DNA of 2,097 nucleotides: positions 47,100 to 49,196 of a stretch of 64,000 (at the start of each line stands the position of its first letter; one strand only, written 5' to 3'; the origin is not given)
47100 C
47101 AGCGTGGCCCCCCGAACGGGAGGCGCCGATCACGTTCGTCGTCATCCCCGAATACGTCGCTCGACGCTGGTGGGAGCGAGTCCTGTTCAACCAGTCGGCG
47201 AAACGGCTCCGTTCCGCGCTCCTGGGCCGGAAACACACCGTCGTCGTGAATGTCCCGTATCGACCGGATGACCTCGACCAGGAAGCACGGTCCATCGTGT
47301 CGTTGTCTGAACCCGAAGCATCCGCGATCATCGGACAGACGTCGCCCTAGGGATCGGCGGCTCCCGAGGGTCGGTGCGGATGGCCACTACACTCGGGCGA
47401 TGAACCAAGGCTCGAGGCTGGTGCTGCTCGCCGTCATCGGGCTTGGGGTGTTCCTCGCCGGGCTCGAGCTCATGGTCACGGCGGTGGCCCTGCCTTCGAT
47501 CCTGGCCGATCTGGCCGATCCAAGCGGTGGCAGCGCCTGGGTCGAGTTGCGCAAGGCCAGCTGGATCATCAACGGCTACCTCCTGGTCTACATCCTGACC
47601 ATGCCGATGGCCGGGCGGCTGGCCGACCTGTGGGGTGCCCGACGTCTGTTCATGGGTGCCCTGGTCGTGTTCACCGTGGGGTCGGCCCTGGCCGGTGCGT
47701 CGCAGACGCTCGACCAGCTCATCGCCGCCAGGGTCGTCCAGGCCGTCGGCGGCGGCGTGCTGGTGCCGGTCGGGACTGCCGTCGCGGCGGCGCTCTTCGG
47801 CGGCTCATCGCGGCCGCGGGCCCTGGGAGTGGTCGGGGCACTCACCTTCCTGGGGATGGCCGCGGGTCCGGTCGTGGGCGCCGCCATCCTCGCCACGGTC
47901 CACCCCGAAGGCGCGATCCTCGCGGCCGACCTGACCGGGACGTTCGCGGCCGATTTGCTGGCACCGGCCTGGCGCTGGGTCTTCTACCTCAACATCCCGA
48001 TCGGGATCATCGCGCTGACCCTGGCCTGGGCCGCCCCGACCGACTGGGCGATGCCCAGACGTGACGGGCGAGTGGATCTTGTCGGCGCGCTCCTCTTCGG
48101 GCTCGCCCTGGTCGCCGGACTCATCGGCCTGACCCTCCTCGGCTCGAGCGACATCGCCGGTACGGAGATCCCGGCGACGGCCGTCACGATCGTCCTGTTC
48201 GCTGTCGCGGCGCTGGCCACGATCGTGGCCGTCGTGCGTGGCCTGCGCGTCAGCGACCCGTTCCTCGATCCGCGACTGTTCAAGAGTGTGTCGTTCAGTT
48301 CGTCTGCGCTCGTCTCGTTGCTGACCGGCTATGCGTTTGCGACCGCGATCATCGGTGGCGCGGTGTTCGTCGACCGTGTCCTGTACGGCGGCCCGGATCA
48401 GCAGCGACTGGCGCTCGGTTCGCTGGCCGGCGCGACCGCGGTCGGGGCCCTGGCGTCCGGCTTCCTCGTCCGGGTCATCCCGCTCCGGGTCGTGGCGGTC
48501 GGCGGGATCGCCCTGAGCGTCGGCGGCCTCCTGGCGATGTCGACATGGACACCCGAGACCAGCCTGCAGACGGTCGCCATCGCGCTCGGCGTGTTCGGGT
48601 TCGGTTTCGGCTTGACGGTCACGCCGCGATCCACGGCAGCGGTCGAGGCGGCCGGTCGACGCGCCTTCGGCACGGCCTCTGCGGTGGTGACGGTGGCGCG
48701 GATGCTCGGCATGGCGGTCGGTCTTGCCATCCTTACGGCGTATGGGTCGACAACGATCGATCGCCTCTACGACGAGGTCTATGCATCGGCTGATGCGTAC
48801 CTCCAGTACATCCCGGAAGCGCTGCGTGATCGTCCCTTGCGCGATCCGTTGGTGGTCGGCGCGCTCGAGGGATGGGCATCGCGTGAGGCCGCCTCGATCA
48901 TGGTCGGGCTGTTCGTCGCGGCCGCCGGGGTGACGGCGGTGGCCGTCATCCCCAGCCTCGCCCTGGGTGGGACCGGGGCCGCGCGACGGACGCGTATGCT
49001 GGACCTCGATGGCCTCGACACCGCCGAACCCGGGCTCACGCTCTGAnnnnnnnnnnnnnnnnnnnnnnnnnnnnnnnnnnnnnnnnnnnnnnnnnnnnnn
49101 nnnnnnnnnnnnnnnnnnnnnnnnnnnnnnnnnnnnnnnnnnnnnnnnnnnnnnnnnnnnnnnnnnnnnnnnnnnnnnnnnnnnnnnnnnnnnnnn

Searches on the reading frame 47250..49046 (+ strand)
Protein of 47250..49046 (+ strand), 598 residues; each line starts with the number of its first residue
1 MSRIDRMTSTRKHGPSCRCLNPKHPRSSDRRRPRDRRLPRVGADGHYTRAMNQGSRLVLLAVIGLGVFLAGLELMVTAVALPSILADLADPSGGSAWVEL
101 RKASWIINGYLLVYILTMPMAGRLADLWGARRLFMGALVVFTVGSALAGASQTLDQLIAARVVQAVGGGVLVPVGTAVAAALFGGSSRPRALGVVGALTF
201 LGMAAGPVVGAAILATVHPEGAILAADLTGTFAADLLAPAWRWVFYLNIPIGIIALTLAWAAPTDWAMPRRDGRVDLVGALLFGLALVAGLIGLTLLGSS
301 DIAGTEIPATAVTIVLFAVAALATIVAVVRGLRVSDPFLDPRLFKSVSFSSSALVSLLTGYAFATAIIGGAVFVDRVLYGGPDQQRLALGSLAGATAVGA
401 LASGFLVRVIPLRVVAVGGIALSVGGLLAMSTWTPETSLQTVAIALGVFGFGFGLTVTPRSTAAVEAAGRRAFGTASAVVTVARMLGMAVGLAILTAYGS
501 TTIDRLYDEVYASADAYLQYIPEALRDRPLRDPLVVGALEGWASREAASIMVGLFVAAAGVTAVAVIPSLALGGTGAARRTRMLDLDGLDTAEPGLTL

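Call 65: search_protein_families(library=pfam, proteins=[window:47250-49046:+], max_evalue=0.0001)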
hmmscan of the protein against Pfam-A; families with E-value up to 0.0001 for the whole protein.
window:47250-49046:+ (598 aa): 2 families
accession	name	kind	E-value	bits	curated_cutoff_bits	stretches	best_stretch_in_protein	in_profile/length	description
PF07690.21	MFS_1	-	9.3e-33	114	33.4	1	64-491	2-346/347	Major Facilitator Superfamily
PF00083.30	Sugar_tr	-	2.3e-06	27.2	22.3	1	102-263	47-192/452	Sugar (and other) transporter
